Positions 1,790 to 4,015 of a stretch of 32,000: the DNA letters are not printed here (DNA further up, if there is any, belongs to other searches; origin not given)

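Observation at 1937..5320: Tyrosine recombinase translationally coupled to a large serine recombinase, next to the 3' end of tRNA-Ser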

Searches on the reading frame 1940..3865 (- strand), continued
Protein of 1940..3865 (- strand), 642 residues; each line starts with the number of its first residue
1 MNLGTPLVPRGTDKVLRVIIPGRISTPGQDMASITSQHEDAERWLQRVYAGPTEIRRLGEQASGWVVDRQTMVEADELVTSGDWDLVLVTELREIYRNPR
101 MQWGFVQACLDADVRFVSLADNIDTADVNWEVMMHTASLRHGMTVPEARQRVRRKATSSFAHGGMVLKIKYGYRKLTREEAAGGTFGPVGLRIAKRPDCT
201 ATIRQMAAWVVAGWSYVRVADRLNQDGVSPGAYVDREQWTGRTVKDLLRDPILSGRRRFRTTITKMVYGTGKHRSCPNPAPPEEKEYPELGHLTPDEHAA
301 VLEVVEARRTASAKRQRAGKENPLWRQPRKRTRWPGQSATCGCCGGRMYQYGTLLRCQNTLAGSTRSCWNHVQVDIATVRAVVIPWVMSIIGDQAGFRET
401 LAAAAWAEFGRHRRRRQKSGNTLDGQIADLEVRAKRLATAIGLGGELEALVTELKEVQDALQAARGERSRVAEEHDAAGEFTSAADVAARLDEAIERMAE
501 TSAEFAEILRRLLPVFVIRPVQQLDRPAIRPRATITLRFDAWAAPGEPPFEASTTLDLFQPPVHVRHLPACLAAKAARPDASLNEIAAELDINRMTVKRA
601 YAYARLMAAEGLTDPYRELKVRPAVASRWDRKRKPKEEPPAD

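Call 37: find_encoding_contigs(protein=P0008, flank=10000, max_places=2)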
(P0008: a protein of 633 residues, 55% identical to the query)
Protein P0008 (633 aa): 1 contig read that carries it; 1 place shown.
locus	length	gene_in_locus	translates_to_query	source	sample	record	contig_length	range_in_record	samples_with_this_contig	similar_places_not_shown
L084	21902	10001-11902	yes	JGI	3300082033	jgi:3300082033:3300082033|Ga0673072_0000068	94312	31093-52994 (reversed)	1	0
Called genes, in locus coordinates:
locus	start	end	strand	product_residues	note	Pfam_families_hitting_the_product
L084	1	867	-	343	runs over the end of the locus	PF01370:Epimerase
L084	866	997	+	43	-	-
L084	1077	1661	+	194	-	PF08123:DOT1 (weak), PF02475:TRM5-TYW2_MTfase (weak), PF02353:CMAS, PF05175:MTS (weak), PF06325:PrmA, PF13847:Methyltransf_31, PF08241:Methyltransf_11 (weak), PF13649:Methyltransf_25, +2 more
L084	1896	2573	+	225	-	PF00072:Response_reg, PF00486:Trans_reg_C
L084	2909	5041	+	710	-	PF20091:Abhydrolase_10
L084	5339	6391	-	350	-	PF01208:URO-D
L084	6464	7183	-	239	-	PF01209:Ubie_methyltran, PF13489:Methyltransf_23, PF13847:Methyltransf_31, PF08241:Methyltransf_11, PF08242:Methyltransf_12, PF13649:Methyltransf_25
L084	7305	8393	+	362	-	PF00557:Peptidase_M24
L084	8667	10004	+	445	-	PF00589:Phage_integrase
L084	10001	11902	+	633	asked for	PF00239:Resolvase, PF07508:Recombinase (faint)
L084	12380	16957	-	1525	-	PF25199:nSTAND_NTPase5 (weak)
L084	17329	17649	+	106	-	PF12840:HTH_20 (weak), PF01022:HTH_5 (weak)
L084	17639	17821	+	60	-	-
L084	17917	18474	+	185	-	PF00581:Rhodanese, PF11127:YgaP-like_TM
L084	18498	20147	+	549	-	PF07992:Pyr_redox_2, PF00070:Pyr_redox, PF02852:Pyr_redox_dim, PF00581:Rhodanese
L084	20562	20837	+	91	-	PF08240:ADH_N (weak)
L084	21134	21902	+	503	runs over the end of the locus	PF00656:Peptidase_C14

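Call 42: search_solved_structures(query=A4, max_evalue=0.001)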
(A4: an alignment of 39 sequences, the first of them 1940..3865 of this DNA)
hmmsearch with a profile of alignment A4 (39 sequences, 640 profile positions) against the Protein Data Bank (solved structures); distinct sequences matched with E-value up to 0.001: 3.
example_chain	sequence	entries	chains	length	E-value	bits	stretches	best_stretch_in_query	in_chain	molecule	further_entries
3bvp_A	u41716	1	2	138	4e-05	25.4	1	18-128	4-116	TP901-1 Integrase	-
2mhc_A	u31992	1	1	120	4.4e-05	25.3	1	31-127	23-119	TnpX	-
3guv_A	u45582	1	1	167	0.00028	22.6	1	17-137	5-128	Site-specific recombinase, resolvase family protein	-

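Call 51: predict_structure(alignment_id=A4)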
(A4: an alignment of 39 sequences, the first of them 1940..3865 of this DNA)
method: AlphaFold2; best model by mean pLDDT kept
length: 642 residues; sequences in the alignment: 39
mean_pLDDT: 85.7   pTM: 0.51
mean pLDDT of the five models: 85.7, 85.2, 84.4, 83.9, 82.6
residues with pLDDT >= 90: 278; 70-90: 312; 50-70: 39; < 50: 13
segments of 3 or more residues with pLDDT < 50: 630-642
pLDDT, mean of each block of 10 residues (from residue 1): 85 93 81 86 91 94 83 93 93 86 93 93 91 84 63 78 77 90 87 93 96 88 86 82 93 90 75 79 88 96 89 65 67 88 93 89 84 92 92 82 86 76 87 91 82 90 86 66 86 88 85 93 90 92 76 94 94 94 95 96 94 92 71 42 48
secondary structure, 60 per line:
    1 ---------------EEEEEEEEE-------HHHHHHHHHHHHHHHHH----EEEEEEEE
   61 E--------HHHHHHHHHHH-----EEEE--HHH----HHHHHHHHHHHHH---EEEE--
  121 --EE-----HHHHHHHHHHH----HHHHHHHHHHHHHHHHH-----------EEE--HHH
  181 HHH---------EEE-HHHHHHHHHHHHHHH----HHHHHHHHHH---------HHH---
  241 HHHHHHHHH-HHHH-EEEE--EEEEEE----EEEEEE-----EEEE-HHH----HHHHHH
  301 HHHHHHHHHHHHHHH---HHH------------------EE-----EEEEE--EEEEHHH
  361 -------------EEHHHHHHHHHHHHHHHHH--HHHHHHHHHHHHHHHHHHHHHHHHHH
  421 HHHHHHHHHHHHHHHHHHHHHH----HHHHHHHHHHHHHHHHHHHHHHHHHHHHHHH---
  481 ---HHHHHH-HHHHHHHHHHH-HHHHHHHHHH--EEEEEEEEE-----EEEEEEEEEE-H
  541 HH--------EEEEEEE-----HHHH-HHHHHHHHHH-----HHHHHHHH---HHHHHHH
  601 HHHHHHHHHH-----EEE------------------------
elements in order: E16-24 H32-48 E53-61 H70-80 E86-89 H99-111 E115-118 H130-140 H145-161 E173-175 H178-183 E193-195 H197-211 H216-225 H241-249 H251-254 E256-259 E262-267 E272-277 E283-286 H295-315 E347-351 E354-357 H376-392 H395-442 H447-477 H484-489 H491-501 H503-512 E515-523 E529-538 E551-557 H563-566 H568-577 H583-590 H594-610 E616-618

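Call 54: fold_search(model_id=the predicted structure, library=pdb)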
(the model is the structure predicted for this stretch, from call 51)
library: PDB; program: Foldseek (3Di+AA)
matches with E <= 10: 776; with E <= 0.001: 35
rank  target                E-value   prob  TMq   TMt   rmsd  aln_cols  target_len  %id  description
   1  9y66_A                4.0e-16  1.00  0.20  0.23  16.5       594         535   13  attLsym bound serine integrase complex in the dimeric state (released 2026-02-04)
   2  9dxd_A                1.1e-14  1.00  0.21  0.24  25.6       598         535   13  attLmm bound serine integrase and RDF complex in the pre-rotation state (released 2026-01-21)
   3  9rah_A                2.1e-14  1.00  0.24  0.25  31.5       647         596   14  Autoinhibited PhiC31 integrase-attL complex (released 2026-02-11)
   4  9dxh_A                3.3e-14  1.00  0.20  0.23  17.8       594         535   14  attPmm and attBmm bound serine integrase complex in the pre-rotation state (released 2026-01-21)
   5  9dxf_A                8.7e-14  1.00  0.21  0.24  25.6       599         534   13  attLmm bound serine integrase and RDF complex in the post-rotation state (released 2026-01-21)
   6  9y66_C                4.2e-13  1.00  0.25  0.29  28.5       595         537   13  attLsym bound serine integrase complex in the dimeric state (released 2026-02-04)
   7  9tep_A                4.2e-13  1.00  0.24  0.26  24.0       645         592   14  PhiC31 integraseS12A-attB-RDF complex (released 2026-02-11)
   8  9iu2_A                3.3e-11  1.00  0.18  0.23  19.5       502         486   15  Cryo-EM structure of the large serine recombinase Bxb1 in complex with attP and attB (GT/TT CDN) in the pre-strand exc (released 2026-03-04)
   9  4bqq_A                1.1e-08  1.00  0.21  0.33  11.7       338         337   15  Protein crystal structure of the N-terminal and recombinase domains of the Streptomyces temperate phage serine recombi (released 2013-06-12)
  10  9rad_A                1.4e-07  1.00  0.24  0.31  20.7       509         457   14  PhiC31 integrase-attL complex: B-bound subregion (released 2026-02-11)
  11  3bvp_B                1.5e-06  1.00  0.17  0.75   4.1       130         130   21  Crystal Structure of the N-terminal Catalytic Domain of TP901-1 Integrase (released 2008-08-12)
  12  3bvp_A                5.7e-06  1.00  0.18  0.77   3.8       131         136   21  Crystal Structure of the N-terminal Catalytic Domain of TP901-1 Integrase (released 2008-08-12)
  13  3g13_A                1.6e-05  1.00  0.17  0.60  13.5       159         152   17  Crystal structure of putative conjugative transposon recombinase from Clostridium difficile (released 2009-02-10)
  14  6dgc_C                2.6e-05  1.00  0.15  0.64  11.4       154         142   16  Crystal structure of the C-terminal catalytic domain of ISC1926 TnpA, an IS607-like serine recombinase (released 2018-07-18)
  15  2gm4_A                3.4e-05  1.00  0.16  0.50  11.2       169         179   19  An activated, tetrameric gamma-delta resolvase: Hin chimaera bound to cleaved DNA (released 2006-06-27)
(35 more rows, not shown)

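Call 58: find_encoding_contigs(protein=P0053, flank=10000, max_places=2)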
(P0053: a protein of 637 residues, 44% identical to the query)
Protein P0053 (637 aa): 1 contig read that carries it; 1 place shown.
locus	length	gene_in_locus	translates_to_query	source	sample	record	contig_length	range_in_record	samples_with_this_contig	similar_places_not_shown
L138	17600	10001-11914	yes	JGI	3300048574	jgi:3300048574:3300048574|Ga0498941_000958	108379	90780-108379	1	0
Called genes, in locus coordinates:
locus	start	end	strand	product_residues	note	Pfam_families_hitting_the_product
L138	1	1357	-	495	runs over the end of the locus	PF13401:AAA_22 (faint), PF00004:AAA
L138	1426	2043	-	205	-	-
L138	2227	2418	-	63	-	PF11211:DUF2997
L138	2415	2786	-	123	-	-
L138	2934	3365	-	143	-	PF01809:YidD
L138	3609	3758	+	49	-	-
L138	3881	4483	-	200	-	-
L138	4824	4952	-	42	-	-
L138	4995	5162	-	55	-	-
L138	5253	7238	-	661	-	PF00239:Resolvase (faint)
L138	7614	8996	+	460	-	PF00589:Phage_integrase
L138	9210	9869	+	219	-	-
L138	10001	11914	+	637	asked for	PF00239:Resolvase, PF07508:Recombinase (weak)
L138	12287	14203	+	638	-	PF00239:Resolvase, PF07508:Recombinase (weak)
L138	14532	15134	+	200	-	-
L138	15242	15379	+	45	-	-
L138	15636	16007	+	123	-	PF01809:YidD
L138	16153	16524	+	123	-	-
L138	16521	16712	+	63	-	PF11211:DUF2997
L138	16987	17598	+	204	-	?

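Call 59: find_encoding_contigs(protein=P0079, flank=10000, max_places=2)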
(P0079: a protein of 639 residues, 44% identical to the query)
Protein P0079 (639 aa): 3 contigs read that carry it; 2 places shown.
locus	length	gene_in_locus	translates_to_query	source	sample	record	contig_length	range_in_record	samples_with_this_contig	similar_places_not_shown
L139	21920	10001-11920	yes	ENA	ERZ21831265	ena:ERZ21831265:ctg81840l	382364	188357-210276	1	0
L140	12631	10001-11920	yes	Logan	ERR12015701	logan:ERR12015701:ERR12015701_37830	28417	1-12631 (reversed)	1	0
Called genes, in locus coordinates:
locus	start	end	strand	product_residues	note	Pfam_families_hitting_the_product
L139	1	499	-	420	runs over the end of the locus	PF01739:CheR, PF08242:Methyltransf_12 (faint), PF13649:Methyltransf_25 (faint), PF25063:ARM_TT21_C (weak), PF00515:TPR_1 (faint), PF07719:TPR_2 (faint), PF13181:TPR_8 (faint)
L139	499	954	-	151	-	PF01584:CheW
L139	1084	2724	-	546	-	PF00672:HAMP, PF00015:MCPsignal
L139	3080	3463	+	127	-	PF13682:CZB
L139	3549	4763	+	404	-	PF00072:Response_reg, PF07228:SpoIIE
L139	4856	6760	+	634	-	PF07819:PGAP1, PF12697:Abhydrolase_6 (weak)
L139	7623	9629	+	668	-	PF00239:Resolvase, PF07508:Recombinase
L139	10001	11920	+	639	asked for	PF00239:Resolvase, PF07508:Recombinase (weak)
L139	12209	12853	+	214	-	-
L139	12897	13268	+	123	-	-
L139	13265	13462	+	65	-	PF11211:DUF2997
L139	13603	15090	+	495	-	PF13401:AAA_22 (faint), PF00004:AAA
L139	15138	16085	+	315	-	-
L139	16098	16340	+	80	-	-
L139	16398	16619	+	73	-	-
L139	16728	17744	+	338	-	-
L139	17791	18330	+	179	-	-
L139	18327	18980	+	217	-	PF00899:ThiF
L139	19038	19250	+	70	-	-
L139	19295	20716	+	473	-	-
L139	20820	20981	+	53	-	-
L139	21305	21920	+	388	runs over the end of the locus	PF22177:PBP1_XylR (faint), PF13377:Peripla_BP_3, PF00165:HTH_AraC (weak), PF12833:HTH_18, PF00165:HTH_AraC (weak)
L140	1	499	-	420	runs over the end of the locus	PF01739:CheR, PF08242:Methyltransf_12 (faint), PF13649:Methyltransf_25 (faint), PF25063:ARM_TT21_C (weak), PF00515:TPR_1 (faint), PF07719:TPR_2 (faint), PF13181:TPR_8 (faint)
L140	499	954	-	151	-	PF01584:CheW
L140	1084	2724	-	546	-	PF00672:HAMP, PF00015:MCPsignal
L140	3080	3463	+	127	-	PF13682:CZB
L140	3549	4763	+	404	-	PF00072:Response_reg, PF07228:SpoIIE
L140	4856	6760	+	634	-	PF07819:PGAP1, PF12697:Abhydrolase_6 (weak)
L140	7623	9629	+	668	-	PF00239:Resolvase, PF07508:Recombinase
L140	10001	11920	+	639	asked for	PF00239:Resolvase, PF07508:Recombinase (weak)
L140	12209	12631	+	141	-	?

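Call 60: find_encoding_contigs(protein=P0066, flank=10000, max_places=2)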
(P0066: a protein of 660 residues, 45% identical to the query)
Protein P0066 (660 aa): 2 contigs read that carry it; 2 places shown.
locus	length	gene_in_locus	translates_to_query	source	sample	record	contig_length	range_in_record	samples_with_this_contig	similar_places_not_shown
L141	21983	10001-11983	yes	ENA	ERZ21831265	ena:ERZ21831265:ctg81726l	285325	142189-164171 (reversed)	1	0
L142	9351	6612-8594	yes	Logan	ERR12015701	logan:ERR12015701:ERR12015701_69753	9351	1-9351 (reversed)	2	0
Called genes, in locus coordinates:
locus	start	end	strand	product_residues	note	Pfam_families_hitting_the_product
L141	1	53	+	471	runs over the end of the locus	PF00282:Pyridoxal_deC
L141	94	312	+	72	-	-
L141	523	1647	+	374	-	PF01370:Epimerase, PF04321:RmlD_sub_bind, PF16363:GDP_Man_Dehyd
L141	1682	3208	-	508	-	PF04389:Peptidase_M28, PF01546:Peptidase_M20 (weak), PF13180:PDZ_2 (weak), PF17820:PDZ_6 (weak), PF00595:PDZ, PF13180:PDZ_2 (weak), PF17820:PDZ_6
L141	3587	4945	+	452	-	PF00589:Phage_integrase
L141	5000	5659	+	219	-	-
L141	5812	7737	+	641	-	PF00239:Resolvase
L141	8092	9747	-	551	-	-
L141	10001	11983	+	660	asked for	PF00239:Resolvase, PF07508:Recombinase (weak)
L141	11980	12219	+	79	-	-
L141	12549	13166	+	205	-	-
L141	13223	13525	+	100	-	-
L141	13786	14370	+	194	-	-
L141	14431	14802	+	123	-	-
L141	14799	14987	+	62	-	PF11211:DUF2997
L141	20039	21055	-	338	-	PF02899:Phage_int_SAM_1, PF00589:Phage_integrase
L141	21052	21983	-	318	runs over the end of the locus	PF00589:Phage_integrase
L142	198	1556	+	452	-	PF00589:Phage_integrase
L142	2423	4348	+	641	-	PF00239:Resolvase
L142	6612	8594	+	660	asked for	PF00239:Resolvase, PF07508:Recombinase (weak)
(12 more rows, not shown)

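Call 65: find_related_loci(query=A4, collection=metagenome_contigs, flank=7000)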
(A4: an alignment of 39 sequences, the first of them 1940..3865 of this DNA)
Query A4 (642 aa) in metagenome_contigs; peptide patterns used: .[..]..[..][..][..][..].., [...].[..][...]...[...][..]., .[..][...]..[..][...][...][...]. (x = any residue, [..] = any of these).
267 stretches matched a pattern; 72 encode a relative of the query (tblastn E <= 1e-3); 72 distinct loci.
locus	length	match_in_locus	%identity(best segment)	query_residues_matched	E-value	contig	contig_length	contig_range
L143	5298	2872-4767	49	1-637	0e+0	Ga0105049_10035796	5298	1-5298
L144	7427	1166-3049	47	1-629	3e-177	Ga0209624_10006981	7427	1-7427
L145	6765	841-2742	45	6-634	6e-175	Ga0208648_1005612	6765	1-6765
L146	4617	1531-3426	46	4-635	2e-175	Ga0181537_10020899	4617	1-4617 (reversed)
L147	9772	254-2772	45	5-642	8e-167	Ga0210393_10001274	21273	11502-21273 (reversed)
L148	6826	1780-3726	43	6-642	1e-165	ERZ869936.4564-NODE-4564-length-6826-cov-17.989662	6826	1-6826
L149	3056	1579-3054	53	1-493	9e-172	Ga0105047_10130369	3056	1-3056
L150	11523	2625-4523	45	1-633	8e-162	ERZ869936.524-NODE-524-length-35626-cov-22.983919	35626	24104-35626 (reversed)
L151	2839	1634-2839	62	5-406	2e-171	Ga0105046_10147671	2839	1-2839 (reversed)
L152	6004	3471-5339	46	6-627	7e-159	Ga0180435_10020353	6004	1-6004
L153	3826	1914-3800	45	6-632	2e-163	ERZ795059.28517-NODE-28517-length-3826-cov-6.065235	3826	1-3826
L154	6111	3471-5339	46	6-627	9e-159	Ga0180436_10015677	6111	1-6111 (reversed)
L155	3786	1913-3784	45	6-627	2e-161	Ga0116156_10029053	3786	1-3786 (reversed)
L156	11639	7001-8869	43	5-629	5e-155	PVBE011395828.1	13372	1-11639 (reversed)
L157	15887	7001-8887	43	1-634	3e-161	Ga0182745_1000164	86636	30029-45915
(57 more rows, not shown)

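Call 70: search_protein_families(library=pfam, proteins=[L138:9210-9866:+], max_evalue=0.01)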
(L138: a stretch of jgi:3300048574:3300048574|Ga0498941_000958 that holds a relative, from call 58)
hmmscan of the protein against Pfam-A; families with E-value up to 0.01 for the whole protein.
L138:9210-9866:+ (219 aa): 0 families

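Call 72: search_protein_families(library=ncbifam, proteins=[window:1940-3865:-], max_evalue=0.001)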
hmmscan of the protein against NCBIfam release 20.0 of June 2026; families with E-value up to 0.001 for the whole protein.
window:1940-3865:- (642 aa): 1 family
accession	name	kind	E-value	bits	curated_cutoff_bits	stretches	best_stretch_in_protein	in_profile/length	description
NF041201.1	recomb_XisF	equivalog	0.00036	19.6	375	1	111-385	101-351/465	fdxN element excision recombinase XisF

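Call 73: search_protein_families(library=phrogs, proteins=[window:1940-3865:-], max_evalue=0.001)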
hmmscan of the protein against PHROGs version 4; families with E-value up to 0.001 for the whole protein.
window:1940-3865:- (642 aa): 2 families
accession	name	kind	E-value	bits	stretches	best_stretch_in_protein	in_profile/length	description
phrog_95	-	integration and excision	3.7e-38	132.5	1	12-526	84-563/651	integrase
phrog_125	-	DNA, RNA and nucleotide metabolism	5.5e-13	50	1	15-250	19-202/254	DNA invertase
